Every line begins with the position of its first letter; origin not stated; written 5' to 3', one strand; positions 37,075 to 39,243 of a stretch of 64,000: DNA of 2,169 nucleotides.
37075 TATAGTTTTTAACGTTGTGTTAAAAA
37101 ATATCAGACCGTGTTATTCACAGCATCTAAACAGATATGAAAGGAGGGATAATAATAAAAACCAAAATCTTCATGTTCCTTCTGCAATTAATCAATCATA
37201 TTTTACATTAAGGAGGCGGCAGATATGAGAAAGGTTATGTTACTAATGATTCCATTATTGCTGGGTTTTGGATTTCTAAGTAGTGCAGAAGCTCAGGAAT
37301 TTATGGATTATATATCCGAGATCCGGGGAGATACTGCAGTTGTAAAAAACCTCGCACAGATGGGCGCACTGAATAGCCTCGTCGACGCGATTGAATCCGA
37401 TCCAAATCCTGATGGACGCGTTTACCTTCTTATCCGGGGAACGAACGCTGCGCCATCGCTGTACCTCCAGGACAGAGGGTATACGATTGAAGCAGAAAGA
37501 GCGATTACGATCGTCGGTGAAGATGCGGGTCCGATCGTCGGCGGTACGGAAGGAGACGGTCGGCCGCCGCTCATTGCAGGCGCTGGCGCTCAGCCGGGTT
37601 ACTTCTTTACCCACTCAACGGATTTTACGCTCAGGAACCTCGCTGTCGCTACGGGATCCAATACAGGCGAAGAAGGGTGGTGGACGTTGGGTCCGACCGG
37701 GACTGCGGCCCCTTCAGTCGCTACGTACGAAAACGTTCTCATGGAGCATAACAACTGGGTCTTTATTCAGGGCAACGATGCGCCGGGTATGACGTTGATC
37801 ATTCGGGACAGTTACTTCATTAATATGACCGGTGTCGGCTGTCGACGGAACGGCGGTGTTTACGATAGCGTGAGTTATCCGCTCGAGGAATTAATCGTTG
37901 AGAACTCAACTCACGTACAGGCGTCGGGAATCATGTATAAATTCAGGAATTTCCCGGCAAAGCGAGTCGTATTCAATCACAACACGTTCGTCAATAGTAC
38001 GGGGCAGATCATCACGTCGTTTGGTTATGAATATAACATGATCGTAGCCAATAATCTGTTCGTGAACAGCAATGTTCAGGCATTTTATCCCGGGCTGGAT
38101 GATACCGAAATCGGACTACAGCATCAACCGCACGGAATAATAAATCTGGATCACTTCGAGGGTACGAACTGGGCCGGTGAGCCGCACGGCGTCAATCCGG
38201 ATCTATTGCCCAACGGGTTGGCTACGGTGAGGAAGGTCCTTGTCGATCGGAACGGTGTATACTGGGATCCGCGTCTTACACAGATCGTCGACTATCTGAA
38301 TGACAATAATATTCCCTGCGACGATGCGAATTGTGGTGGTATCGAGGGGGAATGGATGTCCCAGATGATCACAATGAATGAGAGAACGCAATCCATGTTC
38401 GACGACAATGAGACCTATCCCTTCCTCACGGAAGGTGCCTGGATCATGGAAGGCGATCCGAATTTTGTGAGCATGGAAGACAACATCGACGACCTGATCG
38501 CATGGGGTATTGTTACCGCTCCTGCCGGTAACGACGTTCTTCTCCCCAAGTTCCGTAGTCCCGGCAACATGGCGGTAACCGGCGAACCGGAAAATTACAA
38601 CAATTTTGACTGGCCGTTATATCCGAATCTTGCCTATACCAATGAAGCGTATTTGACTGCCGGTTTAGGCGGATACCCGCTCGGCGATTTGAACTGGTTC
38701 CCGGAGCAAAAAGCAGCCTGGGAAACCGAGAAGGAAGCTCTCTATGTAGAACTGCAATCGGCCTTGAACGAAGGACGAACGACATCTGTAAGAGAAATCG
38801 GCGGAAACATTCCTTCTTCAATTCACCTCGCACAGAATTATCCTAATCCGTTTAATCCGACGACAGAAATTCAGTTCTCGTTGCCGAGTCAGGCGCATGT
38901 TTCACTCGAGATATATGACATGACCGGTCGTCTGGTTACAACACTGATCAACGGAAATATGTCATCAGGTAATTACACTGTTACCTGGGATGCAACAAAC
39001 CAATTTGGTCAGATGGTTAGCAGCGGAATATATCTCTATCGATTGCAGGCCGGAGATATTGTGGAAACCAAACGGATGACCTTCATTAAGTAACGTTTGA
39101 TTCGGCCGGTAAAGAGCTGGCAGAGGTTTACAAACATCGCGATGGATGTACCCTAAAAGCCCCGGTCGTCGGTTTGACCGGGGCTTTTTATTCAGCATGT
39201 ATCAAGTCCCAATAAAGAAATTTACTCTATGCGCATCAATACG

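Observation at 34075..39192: TonB-dependent receptor paired with a T9SS-anchored beta-helix protein instead of a SusD-like lipoprotein (locus 1 of 2)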

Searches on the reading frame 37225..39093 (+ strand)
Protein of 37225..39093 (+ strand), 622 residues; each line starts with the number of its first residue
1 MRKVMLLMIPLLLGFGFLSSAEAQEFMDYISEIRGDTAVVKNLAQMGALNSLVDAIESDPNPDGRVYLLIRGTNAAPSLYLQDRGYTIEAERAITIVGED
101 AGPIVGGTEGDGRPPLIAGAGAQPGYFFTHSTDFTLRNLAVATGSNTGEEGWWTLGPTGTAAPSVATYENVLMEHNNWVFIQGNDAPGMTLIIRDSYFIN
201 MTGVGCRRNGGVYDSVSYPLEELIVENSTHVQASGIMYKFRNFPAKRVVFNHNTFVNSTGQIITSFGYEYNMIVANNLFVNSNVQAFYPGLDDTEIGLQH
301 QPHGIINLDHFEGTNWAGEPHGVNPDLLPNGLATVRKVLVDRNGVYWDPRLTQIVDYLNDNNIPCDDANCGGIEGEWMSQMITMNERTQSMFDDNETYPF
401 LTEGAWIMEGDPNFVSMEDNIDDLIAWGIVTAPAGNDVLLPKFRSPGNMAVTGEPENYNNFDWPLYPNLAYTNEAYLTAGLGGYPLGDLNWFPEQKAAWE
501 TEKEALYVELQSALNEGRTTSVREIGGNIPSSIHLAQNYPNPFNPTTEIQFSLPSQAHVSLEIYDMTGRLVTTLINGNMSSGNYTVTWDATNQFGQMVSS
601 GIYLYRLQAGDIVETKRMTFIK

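Call 3: search_protein_families(library=pfam, proteins=[window:37225-39093:+], max_evalue=0.01)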
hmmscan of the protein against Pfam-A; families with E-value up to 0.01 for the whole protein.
window:37225-39093:+ (622 aa): 3 families
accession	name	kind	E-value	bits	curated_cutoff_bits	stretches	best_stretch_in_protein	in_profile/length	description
PF13860.13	FlgD_ig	-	1.4e-11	44.6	27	1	547-609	10-75/79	FlgD Ig-like domain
PF18962.6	Por_Secre_tail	-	1.1e-07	32.4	27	1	539-617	2-72/75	Secretion system C-terminal sorting domain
PF13585.12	CHU_C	-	0.00043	20.8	27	1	548-614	19-77/86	CHU_C Type IX secretion signal domain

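Call 8: search_protein_families(library=ncbifam, proteins=[window:37225-39093:+], max_evalue=0.01)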
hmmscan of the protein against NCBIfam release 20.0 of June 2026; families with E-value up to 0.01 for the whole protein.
window:37225-39093:+ (622 aa): 8 families
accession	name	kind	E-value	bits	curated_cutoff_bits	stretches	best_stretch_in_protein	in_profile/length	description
NF033707.1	T9SS_sortase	equivalog_domain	7.3e-12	43.8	420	1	532-609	995-1077/1095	type IX secretion system sortase PorU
TIGR04183.1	Por_Secre_tail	domain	1.3e-11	44.3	23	1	539-618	2-69/72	T9SS type A sorting domain-containing protein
NF052323.1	T9SSA_dep_M6i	equivalog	3.6e-07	28.5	600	1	537-619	959-1035/1043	T9SS-dependent M6-like inactivated metalloprotease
NF038113.1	T9SSA_dep_M36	equivalog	2.8e-06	25.8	885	1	536-618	793-866/869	T9SS-dependent M36 family metallopeptidase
NF005176.1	PRK06655.1-1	equivalog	4.9e-06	26.6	230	1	555-610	95-150/197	flagellar hook assembly protein FlgD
NF009276.0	PRK12633.1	equivalog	9.2e-06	25.5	383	1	549-612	120-184/234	flagellar basal body rod modification protein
NF052228.1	T9SS_PorZ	equivalog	3.2e-05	22.6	260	1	538-608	675-741/757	type IX secretion system anionic LPS delivery protein PorZ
NF009452.0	PRK12812.1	equivalog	0.0021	17.4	258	1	557-607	152-204/289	flagellar basal body rod modification protein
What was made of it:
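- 37225..39093 (+): Partner 1 (622 aa): signal peptide aa 1-23, right-handed beta-helix aa ~60-300, mixed region, conserved block aa 455-516 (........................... plus a long helix), T9SS type-A sorting domain aa 533-622. TIGR04183 44.3 bits (call 8).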

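Call 14: find_related_loci(query=A1, collection=genome_contigs, flank=8000)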
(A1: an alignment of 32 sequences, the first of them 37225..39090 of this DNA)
Query A1 (622 aa) in genome_contigs; peptide patterns used: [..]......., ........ (x = any residue, [..] = any of these).
600 stretches matched a pattern (row limit reached: there are more); 594 encode a relative of the query (tblastn E <= 1e-3); the best 80 are kept; 80 distinct loci.
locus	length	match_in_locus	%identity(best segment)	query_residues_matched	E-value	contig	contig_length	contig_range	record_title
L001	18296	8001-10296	38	463-622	6e-32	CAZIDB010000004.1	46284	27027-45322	MAG TPA_asm: uncultured Melioribacter sp. isolate binchicken_co20_358 genome assembly, contig: NODE_1799_length_46284_co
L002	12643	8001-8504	40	463-622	1e-29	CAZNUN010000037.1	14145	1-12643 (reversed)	MAG TPA_asm: uncultured bacterium isolate SRP167436_co1_73 genome assembly, contig: NODE_7037_length_14145_cov_19.277360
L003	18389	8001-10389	54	509-622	1e-29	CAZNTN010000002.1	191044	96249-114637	MAG TPA_asm: uncultured Melioribacter sp. isolate binchicken_co266_264 genome assembly, contig: NODE_154_length_191044_c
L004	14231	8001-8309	48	515-622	1e-27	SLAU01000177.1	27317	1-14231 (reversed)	MAG: Balneolaceae bacterium isolate CSSed162cmB_41R1 CSSed16-2cmB-2882, whole genome shotgun sequence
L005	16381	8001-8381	38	468-622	2e-27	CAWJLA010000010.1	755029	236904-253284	MAG: uncultured Bacteroidetes bacterium isolate MFD02416.bin.1.83 genome assembly, contig: contig_82564, whole genome sh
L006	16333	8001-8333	51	511-622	3e-27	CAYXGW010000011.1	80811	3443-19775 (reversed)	MAG TPA_asm: uncultured Deferribacteres bacterium isolate binchicken_co182_195 genome assembly, contig: NODE_28_length_8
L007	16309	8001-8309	50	519-622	3e-27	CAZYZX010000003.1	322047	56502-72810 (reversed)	MAG TPA_asm: uncultured Melioribacteraceae bacterium isolate binchicken_co135_200 genome assembly, contig: NODE_47_lengt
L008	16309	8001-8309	50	514-622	6e-27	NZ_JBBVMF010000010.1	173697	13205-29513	Rhodohalobacter sp. 8-1 Scaffold10_1, whole genome shotgun sequence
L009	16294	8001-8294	52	520-622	1e-26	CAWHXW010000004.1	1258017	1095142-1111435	MAG: Ignavibacteriota bacterium isolate MFD01476.bin.1.150 genome assembly, contig: contig_44924, whole genome shotgun s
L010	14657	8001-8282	49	529-622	4e-26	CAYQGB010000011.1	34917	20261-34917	MAG TPA_asm: uncultured Calditrichaceae bacterium isolate SRP162660_co2_186 genome assembly, contig: NODE_222_length_349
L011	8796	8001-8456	40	471-622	4e-26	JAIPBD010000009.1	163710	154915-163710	MAG: Melioribacteraceae bacterium isolate Tobar13m-G18 Tobar13m-C124, whole genome shotgun sequence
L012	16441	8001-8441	41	487-622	1e-25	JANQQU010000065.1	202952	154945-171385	MAG: Calditrichia bacterium isolate IP29b_bin.38 k99_1882331, whole genome shotgun sequence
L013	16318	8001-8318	46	517-622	9e-26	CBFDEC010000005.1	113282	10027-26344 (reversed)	MAG TPA_asm: uncultured bacterium isolate SRR26215678_metabat2_26 genome assembly, contig: ERZ25073496.59, whole genome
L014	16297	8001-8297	47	524-622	1e-25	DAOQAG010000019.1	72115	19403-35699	MAG TPA_asm: bacterium isolate AMR_MDS_1268 NODE_238_length_72115_cov_9.429142, whole genome shotgun sequence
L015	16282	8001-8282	53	524-622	2e-25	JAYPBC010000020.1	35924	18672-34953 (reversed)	MAG: Balneola sp. isolate 139582_S183_metabat_bins_2.tsv.170 NODE_860_length_35924_cov_8.715911, whole genome shotgun se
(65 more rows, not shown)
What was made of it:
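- Tried and rejected: The single allowed scan of genome_contigs (call 14) was made with an alignment that still contained the sorting domain.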

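Call 18: predict_structure(alignment_id=A1)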
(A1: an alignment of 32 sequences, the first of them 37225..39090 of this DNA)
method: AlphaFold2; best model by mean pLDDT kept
length: 622 residues; sequences in the alignment: 32
mean_pLDDT: 86.3   pTM: 0.79
mean pLDDT of the five models: 86.3, 85.7, 85.2, 84.8, 84.7
residues with pLDDT >= 90: 340; 70-90: 203; 50-70: 68; < 50: 11
segments of 3 or more residues with pLDDT < 50: 19-21, 524-528
pLDDT, mean of each block of 10 residues (from residue 1): 67 59 77 96 94 93 93 90 87 92 90 94 82 94 91 82 88 95 81 97 89 87 96 93 88 96 86 97 89 77 90 57 67 79 96 95 76 83 92 91 95 93 93 83 93 91 93 94 95 92 93 94 51 55 71 78 92 88 86 89 86 81 68
secondary structure, 60 per line:
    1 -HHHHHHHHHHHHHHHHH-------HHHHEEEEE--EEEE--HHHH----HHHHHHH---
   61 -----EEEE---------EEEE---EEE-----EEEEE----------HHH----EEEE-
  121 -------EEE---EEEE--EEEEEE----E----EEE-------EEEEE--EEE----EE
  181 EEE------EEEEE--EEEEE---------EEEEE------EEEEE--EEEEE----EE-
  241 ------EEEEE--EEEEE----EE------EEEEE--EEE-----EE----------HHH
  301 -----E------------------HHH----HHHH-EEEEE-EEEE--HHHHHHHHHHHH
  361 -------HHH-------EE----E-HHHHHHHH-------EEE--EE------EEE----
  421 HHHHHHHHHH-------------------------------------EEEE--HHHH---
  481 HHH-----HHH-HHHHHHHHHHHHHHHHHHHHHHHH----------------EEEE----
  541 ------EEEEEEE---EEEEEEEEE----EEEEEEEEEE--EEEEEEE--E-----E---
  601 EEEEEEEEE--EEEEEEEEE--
elements in order: H2-18 H26-29 E30-34 E37-40 H43-46 H51-57 E66-69 E79-82 E86-88 E94-98 E116-119 E128-130 E134-137 E140-145 E155-157 E165-169 E172-174 E179-183 E190-194 E197-201 E211-215 E222-226 E229-233 E247-251 E254-258 E271-275 E278-280 H332-335 E337-341 E343-346 H349-360 H386-393 E401-403 E414-416 H421-430 E468-471 H474-477 H493-516 E533-536 E547-553 E557-565 E570-579 E582-588 E601-609 E612-620
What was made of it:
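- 37225..39093 (+): AF2 model pLDDT 86.3 (call 18).
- On SusC/RagA TonB-linked outer membrane proteins (TIGR04056): They are beta-helix proteins with T9SS sorting domains (calls 3, 8, 18).
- On Right-handed parallel beta-helix (pectin-lyase-like) fold: AF2 model with short strands in a ~25-residue period over aa 60-300 (call 18).
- Checked: Beta-helix: the AlphaFold2 model has pLDDT 86.3 and pTM 0.79 (call 18).
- Fold and homology: AF2 pLDDT 86.3 (call 18). The beta-helix fold has nothing in common with the all-helical TPR fold of SusD (call 18; SusD fold from own knowledge).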

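Call 41: search_solved_structures(query=A1, max_evalue=1)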
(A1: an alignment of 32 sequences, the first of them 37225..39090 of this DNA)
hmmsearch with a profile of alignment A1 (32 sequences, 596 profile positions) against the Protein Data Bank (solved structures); distinct sequences matched with E-value up to 1: 9.
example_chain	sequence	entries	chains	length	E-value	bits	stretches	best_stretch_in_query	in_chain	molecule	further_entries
7dmk_A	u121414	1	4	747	0.0016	20.2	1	47-304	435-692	BcAlyPL6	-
8glj_D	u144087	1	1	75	0.016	16.9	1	518-593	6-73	Por secretion system C-terminal sorting domain-containing protein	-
6za2_A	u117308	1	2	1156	0.097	14.3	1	518-594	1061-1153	Por secretion system protein porU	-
8glk_D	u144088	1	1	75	0.27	12.9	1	519-594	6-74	Endonuclease I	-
1pbj_A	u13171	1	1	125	0.55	11.8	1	15-84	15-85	hypothetical protein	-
3osv_A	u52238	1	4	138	0.63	11.6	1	534-581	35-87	Flagellar basal-body rod modification protein FlgD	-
7eh9_A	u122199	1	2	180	0.91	11.1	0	526-584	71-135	Basal-body rod modification protein FlgD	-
5t3o_A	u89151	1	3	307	0.92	11.1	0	27-76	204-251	Ribose-phosphate pyrophosphokinase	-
7pn0_A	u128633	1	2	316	0.96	11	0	27-76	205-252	Ribose-phosphate pyrophosphokinase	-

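Call 42: search_protein_families(library=pfam, proteins=[window:37225-38820:+], max_evalue=10)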
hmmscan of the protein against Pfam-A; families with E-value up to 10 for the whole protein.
window:37225-38820:+ (532 aa): 0 families

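Call 46: find_related_loci(query=A2, collection=metagenome_contigs, flank=8000)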
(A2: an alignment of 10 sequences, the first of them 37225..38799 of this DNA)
Query A2 (525 aa) in metagenome_contigs; peptide patterns used: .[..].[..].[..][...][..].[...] (x = any residue, [..] = any of these).
254 stretches matched a pattern; 118 encode a relative of the query (tblastn E <= 1e-3); the best 80 are kept; 80 distinct loci.
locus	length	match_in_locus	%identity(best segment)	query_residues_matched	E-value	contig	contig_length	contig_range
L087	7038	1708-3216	51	6-521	2e-155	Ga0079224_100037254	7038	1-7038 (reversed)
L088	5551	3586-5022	44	23-524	2e-131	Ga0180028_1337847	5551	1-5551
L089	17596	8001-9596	43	1-524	3e-121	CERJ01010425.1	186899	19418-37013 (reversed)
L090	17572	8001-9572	40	1-522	6e-120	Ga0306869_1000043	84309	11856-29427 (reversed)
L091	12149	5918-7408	42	1-521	5e-114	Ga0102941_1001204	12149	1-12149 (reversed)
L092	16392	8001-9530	46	1-524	2e-140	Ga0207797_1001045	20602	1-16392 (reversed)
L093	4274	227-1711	40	1-517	2e-113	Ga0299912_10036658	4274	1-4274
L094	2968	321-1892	40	1-524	1e-115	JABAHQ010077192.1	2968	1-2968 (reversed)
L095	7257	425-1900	42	1-521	2e-110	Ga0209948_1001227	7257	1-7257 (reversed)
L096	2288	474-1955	40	1-517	9e-116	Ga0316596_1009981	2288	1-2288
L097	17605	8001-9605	39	1-522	3e-109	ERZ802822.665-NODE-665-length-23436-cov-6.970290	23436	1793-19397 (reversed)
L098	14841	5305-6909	39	1-522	3e-109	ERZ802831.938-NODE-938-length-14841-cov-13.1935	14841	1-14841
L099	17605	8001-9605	39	1-522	8e-109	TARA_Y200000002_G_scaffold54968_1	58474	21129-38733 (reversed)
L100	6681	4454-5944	40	1-524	2e-106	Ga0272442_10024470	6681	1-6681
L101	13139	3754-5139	40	28-518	4e-106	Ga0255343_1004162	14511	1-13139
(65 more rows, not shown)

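Call 57: search_protein_families(library=pfam, alignment_id=A2, max_evalue=1)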
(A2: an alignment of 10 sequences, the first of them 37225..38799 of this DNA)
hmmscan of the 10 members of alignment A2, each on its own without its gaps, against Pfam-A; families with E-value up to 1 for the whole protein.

A. member 1, window:37225-38799:+ (525 aa): 0 families

B. families by the number of members that match (of 10 scanned): 7 families
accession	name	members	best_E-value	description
PF13229.12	Beta_helix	7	1.4e-07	Right handed beta helix region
PF17161.10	DUF5123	2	0.0064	Domain of unknown function (DUF5123)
PF10462.15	Peptidase_M66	1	0.0078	Peptidase M66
PF08884.16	Flagellin_D3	1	0.0096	Flagellin D3 domain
PF08418.15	Pol_alpha_B_N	1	0.27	DNA polymerase alpha subunit B N-terminal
PF23894.2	LD_SV2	1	0.35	SV2A/B/C luminal domain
PF23951.1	DUF7282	1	0.39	Domain of unknown function (DUF7282)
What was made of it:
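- On Right-handed parallel beta-helix (pectin-lyase-like) fold: Pfam Beta_helix in 7 of 10 relatives (call 57).
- Checked: Pfam Beta_helix hits 7 of 10 family members (call 57).
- No match to any Pfam GH or PL family (calls 3, 42, 57).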

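Call 58: search_solved_structures(query=A2, max_evalue=1, show_alignments=1)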
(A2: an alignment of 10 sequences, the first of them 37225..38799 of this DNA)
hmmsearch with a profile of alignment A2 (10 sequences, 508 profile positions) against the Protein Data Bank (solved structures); distinct sequences matched with E-value up to 1: 3.
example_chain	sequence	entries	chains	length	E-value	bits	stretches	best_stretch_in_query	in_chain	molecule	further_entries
7dmk_A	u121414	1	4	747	1.7e-09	40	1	59-303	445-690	BcAlyPL6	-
3hk0_A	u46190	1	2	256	0.19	13.5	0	118-194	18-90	Growth factor receptor-bound protein 10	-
2pzx_A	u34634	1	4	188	0.95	11.2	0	204-247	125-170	G-protein coupled receptor Mth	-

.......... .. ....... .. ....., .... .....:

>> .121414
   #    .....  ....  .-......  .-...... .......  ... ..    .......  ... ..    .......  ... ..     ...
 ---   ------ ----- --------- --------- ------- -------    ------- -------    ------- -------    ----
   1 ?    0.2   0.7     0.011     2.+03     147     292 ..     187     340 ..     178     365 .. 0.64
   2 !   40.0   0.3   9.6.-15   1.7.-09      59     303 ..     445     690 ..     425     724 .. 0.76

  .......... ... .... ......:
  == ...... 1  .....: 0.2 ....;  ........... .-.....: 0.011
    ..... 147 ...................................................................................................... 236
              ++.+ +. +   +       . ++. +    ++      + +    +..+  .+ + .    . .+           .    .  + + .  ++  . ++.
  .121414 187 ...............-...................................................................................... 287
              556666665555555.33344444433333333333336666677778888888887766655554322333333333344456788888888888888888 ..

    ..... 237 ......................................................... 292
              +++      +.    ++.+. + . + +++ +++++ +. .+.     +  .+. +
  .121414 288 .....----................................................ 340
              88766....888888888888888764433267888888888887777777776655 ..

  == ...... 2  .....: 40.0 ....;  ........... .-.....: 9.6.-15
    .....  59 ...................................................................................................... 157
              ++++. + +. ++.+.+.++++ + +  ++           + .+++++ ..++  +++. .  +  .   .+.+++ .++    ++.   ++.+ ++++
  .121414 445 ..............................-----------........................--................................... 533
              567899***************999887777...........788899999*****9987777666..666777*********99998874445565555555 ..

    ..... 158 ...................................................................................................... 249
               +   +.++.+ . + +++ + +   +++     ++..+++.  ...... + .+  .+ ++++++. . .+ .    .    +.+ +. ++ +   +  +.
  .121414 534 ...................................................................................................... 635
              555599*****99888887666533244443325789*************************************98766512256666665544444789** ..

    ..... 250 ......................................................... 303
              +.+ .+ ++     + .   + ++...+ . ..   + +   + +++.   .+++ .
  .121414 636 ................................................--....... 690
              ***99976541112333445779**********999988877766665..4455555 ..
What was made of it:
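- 37225..39093 (+): Family profile matches the C-terminal domain of 7dmk_A at E 1.7e-9 (call 58).
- On Polysaccharide lyase family 6: The N-terminal catalytic domain scores 0.2 bits (call 58).
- The family profile matches residues 445-690 of 7dmk_A at E 1.7e-9, while the catalytic N-domain scores 0.2 bits (call 58).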
